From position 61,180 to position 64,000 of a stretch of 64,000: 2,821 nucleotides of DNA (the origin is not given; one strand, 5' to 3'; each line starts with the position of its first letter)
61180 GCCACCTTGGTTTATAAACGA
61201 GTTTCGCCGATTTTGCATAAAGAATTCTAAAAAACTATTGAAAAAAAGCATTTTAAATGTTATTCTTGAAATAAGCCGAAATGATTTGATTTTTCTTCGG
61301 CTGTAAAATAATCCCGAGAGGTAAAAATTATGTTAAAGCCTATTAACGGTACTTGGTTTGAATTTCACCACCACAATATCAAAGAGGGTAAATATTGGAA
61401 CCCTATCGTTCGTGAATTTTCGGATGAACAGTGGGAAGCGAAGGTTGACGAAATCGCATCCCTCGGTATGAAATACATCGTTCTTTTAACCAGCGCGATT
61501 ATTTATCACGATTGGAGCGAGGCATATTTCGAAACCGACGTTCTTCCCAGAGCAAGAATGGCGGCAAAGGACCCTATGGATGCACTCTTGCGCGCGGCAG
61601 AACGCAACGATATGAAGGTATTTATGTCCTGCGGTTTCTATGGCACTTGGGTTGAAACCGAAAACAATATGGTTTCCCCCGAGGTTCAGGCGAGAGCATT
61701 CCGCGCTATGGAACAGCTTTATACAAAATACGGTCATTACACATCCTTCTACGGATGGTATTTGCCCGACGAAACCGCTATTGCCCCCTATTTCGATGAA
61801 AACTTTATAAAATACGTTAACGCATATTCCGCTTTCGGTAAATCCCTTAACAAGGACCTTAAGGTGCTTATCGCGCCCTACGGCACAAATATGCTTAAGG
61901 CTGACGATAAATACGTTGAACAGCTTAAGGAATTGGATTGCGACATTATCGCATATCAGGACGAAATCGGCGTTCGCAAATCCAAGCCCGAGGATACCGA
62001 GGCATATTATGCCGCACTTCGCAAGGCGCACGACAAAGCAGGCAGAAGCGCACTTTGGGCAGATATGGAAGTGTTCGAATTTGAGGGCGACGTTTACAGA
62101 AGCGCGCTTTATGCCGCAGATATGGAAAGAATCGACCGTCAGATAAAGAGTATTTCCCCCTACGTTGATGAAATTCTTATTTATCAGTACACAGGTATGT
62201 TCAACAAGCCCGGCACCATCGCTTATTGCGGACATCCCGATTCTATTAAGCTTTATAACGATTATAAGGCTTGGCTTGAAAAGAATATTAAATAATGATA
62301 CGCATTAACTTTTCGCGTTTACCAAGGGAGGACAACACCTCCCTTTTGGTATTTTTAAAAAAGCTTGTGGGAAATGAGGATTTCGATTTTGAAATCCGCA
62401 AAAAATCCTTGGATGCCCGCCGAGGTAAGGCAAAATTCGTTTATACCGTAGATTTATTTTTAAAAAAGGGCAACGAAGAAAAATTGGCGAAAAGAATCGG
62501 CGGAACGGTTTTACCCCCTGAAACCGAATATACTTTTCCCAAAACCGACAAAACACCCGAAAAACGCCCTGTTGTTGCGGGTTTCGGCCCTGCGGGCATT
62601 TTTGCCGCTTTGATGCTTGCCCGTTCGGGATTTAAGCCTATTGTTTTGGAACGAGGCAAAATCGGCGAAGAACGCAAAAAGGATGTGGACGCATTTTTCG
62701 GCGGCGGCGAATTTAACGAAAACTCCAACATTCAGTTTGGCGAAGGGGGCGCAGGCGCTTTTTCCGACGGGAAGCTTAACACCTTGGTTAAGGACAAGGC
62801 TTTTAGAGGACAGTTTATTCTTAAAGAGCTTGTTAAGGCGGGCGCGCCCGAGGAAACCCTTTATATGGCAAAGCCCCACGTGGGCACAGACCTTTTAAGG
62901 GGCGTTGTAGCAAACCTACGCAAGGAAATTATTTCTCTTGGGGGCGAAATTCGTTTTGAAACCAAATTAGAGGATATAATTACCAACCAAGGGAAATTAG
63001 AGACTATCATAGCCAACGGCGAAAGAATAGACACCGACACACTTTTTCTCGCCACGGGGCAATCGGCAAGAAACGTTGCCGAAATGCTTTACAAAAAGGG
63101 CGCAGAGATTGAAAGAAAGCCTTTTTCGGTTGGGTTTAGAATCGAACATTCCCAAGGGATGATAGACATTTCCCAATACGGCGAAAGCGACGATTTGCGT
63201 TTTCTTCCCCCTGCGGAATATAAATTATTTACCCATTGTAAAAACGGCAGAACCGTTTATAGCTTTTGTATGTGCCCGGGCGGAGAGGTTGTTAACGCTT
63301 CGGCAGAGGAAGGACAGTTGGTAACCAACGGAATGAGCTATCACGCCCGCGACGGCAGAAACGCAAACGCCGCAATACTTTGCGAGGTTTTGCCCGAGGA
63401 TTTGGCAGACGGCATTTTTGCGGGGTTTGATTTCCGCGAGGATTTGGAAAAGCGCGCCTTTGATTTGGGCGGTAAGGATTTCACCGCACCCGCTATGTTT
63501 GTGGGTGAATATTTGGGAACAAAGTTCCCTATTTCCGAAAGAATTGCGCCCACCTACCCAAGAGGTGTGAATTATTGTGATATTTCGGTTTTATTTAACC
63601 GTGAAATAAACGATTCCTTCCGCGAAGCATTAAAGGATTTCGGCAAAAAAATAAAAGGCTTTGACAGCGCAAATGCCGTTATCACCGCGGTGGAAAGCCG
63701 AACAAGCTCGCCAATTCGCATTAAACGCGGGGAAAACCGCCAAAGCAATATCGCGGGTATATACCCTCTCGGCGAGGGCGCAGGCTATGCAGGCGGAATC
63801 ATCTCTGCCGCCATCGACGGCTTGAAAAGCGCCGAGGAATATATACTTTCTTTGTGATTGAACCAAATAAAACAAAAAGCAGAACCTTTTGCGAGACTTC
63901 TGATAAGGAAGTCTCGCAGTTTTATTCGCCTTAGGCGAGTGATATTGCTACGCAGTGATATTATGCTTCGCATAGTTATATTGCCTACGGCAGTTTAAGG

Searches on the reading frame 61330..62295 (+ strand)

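Call 60: search_protein_families(library=pfam, proteins=[window:61330-62295:+], max_evalue=0.00001)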
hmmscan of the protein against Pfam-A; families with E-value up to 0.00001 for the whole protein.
window:61330-62295:+ (321 aa): 1 family
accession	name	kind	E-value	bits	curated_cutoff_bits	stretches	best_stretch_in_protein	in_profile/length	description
PF14488.12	DUF4434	-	1.2e-50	173.1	30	1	5-296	1-281/283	Domain of unknown function (DUF4434)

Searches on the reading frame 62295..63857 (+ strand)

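Call 60: search_protein_families(library=pfam, proteins=[window:62295-63857:+], max_evalue=0.00001)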
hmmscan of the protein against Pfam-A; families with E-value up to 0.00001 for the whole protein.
window:62295-63857:+ (520 aa): 3 families
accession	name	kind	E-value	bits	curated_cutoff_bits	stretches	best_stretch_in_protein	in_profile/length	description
PF21688.3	FAD-depend_C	-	8.1e-68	229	27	1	276-470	1-197/197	FAD-dependent protein, C-terminal domain-like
PF01266.30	DAO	-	4.5e-07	30.2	27.9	0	204-270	151-217/353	FAD dependent oxidoreductase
PF07992.20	Pyr_redox_2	-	1.4e-06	28.4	26.1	0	204-272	185-251/291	Pyridine nucleotide-disulphide oxidoreductase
